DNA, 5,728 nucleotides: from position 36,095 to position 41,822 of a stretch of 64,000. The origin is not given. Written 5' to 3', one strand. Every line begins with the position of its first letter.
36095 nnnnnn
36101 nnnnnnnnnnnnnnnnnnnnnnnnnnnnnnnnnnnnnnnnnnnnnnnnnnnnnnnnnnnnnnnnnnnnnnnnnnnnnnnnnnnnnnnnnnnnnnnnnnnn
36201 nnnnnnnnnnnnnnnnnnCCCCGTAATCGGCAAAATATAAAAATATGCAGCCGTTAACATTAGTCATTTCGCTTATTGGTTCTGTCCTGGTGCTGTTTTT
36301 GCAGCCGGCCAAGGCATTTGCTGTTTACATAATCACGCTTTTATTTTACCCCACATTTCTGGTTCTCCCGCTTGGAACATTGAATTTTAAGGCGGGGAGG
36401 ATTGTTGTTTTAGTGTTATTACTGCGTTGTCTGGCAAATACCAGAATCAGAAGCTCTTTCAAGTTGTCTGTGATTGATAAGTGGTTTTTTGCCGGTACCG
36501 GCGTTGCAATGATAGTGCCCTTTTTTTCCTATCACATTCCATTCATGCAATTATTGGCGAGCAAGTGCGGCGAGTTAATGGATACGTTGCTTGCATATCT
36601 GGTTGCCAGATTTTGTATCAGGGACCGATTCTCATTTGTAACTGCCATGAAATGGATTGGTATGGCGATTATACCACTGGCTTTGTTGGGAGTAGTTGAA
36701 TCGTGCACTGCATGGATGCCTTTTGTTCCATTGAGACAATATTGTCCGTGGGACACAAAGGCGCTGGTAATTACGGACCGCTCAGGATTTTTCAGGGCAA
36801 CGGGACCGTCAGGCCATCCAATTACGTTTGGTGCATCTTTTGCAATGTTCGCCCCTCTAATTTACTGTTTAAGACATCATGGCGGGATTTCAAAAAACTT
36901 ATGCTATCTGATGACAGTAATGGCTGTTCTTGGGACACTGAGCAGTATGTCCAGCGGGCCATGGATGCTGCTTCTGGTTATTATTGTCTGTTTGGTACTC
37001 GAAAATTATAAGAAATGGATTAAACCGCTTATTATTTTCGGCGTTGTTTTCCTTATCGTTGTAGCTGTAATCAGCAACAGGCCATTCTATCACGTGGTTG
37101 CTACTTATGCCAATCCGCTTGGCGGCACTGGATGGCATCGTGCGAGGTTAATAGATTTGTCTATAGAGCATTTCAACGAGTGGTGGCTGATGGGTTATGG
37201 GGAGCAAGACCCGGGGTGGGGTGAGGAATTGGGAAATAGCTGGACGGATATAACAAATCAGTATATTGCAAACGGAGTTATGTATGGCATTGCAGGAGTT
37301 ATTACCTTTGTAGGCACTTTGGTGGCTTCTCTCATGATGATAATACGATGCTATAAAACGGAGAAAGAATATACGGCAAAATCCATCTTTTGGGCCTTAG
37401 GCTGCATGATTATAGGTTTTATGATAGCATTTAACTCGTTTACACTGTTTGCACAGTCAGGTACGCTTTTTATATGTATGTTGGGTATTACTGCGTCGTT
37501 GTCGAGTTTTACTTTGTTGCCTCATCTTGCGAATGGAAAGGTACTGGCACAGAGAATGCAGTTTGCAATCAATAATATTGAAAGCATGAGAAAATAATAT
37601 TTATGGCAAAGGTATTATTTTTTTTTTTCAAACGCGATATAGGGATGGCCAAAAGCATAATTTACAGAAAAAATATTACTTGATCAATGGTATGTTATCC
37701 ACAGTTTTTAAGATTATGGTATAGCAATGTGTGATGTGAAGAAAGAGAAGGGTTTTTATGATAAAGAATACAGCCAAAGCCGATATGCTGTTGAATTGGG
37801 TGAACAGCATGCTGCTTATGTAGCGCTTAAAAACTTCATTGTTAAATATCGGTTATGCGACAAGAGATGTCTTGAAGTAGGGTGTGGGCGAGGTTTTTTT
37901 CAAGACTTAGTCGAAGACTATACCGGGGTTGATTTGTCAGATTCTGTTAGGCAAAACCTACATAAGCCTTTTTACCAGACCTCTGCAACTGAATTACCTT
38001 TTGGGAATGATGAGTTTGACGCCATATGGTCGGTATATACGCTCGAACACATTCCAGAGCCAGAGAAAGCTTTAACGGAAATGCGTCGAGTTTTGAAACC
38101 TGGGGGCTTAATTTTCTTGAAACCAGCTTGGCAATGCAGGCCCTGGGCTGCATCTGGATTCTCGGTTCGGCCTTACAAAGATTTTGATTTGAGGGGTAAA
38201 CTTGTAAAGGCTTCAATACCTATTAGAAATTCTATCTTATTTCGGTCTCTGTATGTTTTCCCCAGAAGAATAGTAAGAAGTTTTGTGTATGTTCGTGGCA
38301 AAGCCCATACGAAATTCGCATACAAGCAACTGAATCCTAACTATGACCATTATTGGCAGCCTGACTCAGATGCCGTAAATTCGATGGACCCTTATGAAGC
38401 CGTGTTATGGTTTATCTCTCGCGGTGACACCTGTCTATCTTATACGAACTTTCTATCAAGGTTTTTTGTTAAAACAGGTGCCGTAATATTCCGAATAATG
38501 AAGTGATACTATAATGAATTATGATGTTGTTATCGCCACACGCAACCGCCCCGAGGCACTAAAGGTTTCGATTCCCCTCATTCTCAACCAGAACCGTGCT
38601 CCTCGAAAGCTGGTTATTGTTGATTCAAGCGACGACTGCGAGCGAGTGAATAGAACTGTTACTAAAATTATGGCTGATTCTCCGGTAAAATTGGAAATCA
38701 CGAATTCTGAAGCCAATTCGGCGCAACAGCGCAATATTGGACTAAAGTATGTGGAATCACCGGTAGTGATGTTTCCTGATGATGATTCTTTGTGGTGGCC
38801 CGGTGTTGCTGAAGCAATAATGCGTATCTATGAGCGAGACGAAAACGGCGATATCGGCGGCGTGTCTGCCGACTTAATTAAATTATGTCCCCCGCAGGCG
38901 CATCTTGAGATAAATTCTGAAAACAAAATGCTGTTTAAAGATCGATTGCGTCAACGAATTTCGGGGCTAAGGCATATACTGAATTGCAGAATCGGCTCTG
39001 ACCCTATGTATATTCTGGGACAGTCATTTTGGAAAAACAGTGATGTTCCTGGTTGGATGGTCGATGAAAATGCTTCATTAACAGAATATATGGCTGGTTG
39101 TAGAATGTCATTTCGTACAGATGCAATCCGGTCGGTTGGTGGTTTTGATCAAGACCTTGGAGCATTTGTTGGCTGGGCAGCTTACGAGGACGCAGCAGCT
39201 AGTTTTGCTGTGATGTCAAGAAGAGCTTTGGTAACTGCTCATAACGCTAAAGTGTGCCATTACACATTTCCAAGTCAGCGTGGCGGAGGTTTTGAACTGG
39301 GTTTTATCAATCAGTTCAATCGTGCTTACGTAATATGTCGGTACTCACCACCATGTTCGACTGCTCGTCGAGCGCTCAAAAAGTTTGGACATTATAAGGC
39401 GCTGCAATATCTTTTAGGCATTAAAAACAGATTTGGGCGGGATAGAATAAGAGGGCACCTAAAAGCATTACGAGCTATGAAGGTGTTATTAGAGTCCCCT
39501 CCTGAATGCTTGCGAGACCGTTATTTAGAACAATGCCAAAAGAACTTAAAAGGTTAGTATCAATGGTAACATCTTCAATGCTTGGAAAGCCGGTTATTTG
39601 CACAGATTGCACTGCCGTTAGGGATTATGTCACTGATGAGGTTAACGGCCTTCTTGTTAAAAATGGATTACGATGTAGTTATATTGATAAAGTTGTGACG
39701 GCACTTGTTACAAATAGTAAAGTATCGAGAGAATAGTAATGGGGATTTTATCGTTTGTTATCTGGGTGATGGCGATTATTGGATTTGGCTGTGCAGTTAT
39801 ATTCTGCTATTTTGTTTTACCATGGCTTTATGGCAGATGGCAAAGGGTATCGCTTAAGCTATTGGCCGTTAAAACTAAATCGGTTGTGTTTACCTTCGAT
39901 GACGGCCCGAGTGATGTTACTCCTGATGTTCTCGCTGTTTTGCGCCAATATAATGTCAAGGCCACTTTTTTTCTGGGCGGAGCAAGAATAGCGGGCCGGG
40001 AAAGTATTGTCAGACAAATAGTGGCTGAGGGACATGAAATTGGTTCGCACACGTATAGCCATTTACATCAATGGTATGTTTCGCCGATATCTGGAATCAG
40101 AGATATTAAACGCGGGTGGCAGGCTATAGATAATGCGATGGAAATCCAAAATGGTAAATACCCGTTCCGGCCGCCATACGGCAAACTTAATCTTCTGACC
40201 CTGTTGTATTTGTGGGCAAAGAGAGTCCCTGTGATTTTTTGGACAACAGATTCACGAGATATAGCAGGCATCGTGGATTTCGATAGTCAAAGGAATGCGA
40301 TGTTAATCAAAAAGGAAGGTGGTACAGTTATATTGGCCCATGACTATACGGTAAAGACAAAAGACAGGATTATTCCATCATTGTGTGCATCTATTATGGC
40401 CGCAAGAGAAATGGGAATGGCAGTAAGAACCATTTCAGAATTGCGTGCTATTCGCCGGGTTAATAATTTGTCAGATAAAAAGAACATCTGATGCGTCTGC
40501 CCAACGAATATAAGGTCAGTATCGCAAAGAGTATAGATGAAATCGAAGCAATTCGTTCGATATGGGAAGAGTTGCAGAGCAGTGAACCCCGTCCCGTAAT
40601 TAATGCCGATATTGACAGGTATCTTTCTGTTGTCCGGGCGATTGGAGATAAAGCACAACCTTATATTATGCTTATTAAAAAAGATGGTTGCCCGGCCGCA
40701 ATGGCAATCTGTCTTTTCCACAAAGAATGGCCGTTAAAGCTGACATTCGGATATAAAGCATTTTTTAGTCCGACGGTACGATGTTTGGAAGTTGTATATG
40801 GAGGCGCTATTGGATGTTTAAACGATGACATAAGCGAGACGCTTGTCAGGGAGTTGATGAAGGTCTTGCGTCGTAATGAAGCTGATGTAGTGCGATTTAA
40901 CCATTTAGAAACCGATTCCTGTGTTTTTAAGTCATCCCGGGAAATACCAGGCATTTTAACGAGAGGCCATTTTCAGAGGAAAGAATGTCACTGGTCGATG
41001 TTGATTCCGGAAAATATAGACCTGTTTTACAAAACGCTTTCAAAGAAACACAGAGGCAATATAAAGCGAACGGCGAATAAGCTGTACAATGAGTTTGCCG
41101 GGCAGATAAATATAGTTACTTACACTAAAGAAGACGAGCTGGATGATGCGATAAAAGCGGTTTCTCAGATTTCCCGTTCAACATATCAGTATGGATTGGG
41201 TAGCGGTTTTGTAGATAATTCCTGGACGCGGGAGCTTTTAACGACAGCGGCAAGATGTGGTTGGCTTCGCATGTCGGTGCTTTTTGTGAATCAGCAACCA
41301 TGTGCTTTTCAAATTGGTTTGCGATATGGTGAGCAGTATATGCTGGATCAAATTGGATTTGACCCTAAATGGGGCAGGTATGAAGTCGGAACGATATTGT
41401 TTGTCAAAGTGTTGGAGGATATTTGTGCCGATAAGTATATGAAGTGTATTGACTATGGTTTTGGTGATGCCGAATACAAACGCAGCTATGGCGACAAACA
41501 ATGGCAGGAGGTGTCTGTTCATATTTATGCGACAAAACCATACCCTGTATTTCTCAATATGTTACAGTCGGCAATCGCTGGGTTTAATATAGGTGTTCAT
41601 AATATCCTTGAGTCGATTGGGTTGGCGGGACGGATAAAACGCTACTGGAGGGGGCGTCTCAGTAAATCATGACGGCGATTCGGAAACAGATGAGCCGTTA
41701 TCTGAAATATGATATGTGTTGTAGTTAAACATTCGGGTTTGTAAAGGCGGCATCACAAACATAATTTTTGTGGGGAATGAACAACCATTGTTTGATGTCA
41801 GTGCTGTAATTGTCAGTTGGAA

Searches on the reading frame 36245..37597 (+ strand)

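Call 49: search_protein_families(library=pfam, proteins=[window:36245-37597:+], max_evalue=0.001)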
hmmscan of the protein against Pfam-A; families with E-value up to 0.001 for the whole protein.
window:36245-37597:+ (450 aa): 1 family
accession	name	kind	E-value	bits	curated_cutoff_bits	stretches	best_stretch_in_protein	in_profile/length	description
PF04932.20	Wzy_C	-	4e-06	27.1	31.7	1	223-356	2-149/149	O-Antigen ligase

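Call 52: search_protein_families(library=ncbifam, proteins=[window:36245-37597:+], max_evalue=0.001)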
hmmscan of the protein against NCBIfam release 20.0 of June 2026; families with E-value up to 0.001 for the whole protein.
window:36245-37597:+ (450 aa): 0 families

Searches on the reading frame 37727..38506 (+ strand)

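Call 49: search_protein_families(library=pfam, proteins=[window:37727-38506:+], max_evalue=0.001)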
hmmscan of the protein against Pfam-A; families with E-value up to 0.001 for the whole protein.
window:37727-38506:+ (259 aa): 6 families
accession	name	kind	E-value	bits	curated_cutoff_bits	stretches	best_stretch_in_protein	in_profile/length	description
PF08241.18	Methyltransf_11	-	1.7e-20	73.9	21.2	1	49-130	1-94/95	Methyltransferase domain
PF13489.12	Methyltransf_23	-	1.4e-15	57.8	27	1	30-132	8-117/164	Methyltransferase domain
PF13649.12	Methyltransf_25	-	4.6e-14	53.3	27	1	49-127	2-97/97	Methyltransferase domain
PF08242.18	Methyltransf_12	-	4.7e-11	43.7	30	1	49-129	1-98/98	Methyltransferase domain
PF13847.12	Methyltransf_31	-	4.7e-10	39.8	27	1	46-132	5-110/145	Methyltransferase domain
PF01209.24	Ubie_methyltran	-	1.1e-07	31.9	20.1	1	82-130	102-150/233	ubiE/COQ5 methyltransferase family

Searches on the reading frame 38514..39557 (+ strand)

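Call 49: search_protein_families(library=pfam, proteins=[window:38514-39557:+], max_evalue=0.001)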
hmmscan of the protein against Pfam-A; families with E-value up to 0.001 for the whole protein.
window:38514-39557:+ (347 aa): 2 families
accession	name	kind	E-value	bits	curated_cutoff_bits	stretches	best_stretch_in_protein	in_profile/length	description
PF00535.33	Glycos_transf_2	-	2.5e-09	37.7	23.3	1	5-116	2-113/168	Glycosyl transferase family 2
PF13641.12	Glyco_tranf_2_3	-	0.00031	21.3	27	1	4-108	4-113/230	Glycosyltransferase like family 2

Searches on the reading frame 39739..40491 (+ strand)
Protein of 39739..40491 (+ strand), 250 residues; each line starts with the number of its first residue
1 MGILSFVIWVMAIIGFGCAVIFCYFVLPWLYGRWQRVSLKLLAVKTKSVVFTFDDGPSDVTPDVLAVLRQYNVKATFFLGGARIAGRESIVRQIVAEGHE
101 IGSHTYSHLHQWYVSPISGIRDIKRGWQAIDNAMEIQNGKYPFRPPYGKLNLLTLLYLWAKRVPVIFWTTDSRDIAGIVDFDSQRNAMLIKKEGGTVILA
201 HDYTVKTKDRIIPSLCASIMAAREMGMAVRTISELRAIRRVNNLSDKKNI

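Call 49: search_protein_families(library=pfam, proteins=[window:39739-40491:+], max_evalue=0.001)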
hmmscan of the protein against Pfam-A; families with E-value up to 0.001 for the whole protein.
window:39739-40491:+ (250 aa): 1 family
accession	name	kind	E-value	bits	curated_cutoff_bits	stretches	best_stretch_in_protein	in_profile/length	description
PF01522.26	Polysacc_deac_1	-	7.2e-31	107.2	23.1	1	45-155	5-113/124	Polysaccharide deacetylase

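Call 52: search_protein_families(library=ncbifam, proteins=[window:39739-40491:+], max_evalue=0.001)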
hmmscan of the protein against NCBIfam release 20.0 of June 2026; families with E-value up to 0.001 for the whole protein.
window:39739-40491:+ (250 aa): 9 families
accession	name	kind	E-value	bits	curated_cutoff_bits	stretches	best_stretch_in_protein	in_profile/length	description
TIGR02764.1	spore_ybaN_pdaB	equivalog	2.9e-25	89.2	237.4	1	45-215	4-177/191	polysaccharide deacetylase family sporulation protein PdaB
TIGR04243.1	nodulat_NodB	equivalog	5.3e-22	78.3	240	1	47-208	2-162/197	chitooligosaccharide deacetylase NodB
NF045821.1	PgAcgDacpgdA1_Bac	equivalog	1.3e-21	76.7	400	1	48-216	89-262/282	peptidoglycan-N-acetylglucosamine deacetylase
NF045820.1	PgAcgDacpgdA_Strep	equivalog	1e-19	70.7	800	1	45-237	266-449/463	peptidoglycan-N-acetylglucosamine deacetylase PgdA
TIGR02873.1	spore_ylxY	hypoth_equivalog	1.4e-16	60.5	391.5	1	61-235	100-266/268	probable sporulation protein, polysaccharide deacetylase family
TIGR02884.1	spore_pdaA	equivalog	5.1e-16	59.1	298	1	45-235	35-223/224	delta-lactam-biosynthetic de-N-acetylase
NF045822.1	PgAcgDacpgdA2_Bac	equivalog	3.7e-15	56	400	1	47-174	70-198/274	peptidoglycan-N-acetylglucosamine deacetylase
TIGR03006.1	pepcterm_polyde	equivalog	3.3e-10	39.5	276.2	1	62-134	37-109/272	XrtA system polysaccharide deacetylase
NF050820.1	PolSacchBiosHfsH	equivalog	1.3e-07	31.5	400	1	44-150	31-143/249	oligosaccharide deacetylase HfsH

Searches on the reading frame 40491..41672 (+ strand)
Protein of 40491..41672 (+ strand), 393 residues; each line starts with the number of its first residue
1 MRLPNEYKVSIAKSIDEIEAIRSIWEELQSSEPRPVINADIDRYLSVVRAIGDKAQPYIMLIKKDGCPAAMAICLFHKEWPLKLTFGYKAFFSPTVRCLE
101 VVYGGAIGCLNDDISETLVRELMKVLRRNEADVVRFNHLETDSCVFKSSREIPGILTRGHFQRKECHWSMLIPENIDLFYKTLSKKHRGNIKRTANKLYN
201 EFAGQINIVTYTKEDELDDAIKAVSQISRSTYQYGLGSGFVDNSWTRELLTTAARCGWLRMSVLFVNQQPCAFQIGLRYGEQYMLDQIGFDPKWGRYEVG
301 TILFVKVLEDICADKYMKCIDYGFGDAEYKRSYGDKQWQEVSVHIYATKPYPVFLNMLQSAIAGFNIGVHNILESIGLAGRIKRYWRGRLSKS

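Call 50: search_protein_families(library=pfam, proteins=[window:40491-41672:+], max_evalue=0.001)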
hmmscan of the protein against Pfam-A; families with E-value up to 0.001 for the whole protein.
window:40491-41672:+ (393 aa): 1 family
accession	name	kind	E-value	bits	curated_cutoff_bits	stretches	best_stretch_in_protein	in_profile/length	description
PF13480.13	Acetyltransf_6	-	3.6e-25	89.2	22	1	185-331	1-143/143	Acetyltransferase (GNAT) domain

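Call 52: search_protein_families(library=ncbifam, proteins=[window:40491-41672:+], max_evalue=0.001)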
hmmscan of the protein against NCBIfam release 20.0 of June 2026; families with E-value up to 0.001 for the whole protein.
window:40491-41672:+ (393 aa): 0 families
